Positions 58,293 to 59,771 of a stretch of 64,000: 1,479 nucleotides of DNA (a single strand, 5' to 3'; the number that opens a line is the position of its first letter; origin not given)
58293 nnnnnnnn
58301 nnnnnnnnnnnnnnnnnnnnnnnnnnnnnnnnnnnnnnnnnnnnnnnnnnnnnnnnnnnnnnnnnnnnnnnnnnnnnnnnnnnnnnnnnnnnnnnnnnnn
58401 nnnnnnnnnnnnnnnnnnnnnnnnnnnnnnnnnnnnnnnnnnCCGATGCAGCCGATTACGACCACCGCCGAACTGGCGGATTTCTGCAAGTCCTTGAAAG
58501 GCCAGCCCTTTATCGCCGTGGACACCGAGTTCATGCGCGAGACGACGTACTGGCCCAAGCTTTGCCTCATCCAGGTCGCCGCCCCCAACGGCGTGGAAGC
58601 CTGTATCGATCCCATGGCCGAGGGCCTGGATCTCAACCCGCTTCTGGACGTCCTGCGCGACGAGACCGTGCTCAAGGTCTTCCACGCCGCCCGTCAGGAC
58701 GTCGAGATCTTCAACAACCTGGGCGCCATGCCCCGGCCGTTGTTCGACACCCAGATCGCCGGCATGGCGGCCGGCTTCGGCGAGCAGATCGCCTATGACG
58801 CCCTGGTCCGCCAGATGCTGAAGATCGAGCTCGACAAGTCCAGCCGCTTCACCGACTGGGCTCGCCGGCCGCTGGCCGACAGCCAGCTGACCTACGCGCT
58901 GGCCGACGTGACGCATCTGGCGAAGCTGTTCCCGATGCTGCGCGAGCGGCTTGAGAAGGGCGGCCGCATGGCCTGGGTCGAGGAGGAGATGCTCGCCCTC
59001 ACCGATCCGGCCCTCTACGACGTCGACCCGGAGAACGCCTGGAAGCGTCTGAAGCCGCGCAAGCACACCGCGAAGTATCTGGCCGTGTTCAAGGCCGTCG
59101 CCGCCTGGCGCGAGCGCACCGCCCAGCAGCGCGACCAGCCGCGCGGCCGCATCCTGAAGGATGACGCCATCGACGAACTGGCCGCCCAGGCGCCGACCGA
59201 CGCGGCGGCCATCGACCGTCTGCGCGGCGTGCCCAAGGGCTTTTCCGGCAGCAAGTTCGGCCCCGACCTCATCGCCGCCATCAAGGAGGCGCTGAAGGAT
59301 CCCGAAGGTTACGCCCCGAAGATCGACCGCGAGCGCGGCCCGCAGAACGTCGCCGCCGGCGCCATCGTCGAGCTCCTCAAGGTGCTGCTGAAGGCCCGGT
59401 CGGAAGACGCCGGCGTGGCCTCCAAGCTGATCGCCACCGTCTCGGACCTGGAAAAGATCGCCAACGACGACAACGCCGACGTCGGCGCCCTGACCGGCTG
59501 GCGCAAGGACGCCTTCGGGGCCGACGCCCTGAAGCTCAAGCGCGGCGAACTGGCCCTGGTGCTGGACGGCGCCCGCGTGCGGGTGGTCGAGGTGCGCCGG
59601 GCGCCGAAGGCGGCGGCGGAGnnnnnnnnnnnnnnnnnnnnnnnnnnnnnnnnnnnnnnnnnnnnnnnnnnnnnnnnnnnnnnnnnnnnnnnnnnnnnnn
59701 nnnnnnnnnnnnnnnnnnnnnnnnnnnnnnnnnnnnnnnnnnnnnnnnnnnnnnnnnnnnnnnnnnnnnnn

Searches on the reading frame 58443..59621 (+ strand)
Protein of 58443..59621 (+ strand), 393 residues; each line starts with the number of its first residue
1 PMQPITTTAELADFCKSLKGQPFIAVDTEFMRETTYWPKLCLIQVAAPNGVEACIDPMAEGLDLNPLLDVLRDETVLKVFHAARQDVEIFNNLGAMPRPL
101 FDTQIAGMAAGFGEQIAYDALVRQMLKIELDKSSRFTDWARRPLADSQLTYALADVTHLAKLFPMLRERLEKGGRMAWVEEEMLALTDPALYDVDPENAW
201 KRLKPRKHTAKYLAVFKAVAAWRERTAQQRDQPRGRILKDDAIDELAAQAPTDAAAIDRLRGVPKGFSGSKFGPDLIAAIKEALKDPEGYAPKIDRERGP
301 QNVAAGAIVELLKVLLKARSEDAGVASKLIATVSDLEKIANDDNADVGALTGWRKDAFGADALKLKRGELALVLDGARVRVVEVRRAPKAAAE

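Call 66: search_protein_families(library=pfam, proteins=[window:58443-59621:+], max_evalue=0.00001)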
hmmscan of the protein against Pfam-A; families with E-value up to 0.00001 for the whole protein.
window:58443-59621:+ (393 aa): 2 families
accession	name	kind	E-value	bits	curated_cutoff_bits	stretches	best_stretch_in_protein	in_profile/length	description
PF01612.26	DNA_pol_A_exo1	-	2.1e-38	132.3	23.6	1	3-171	2-173/173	3'-5' exonuclease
PF00570.28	HRDC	-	5.6e-15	55.5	23.8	1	213-280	2-68/68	HRDC domain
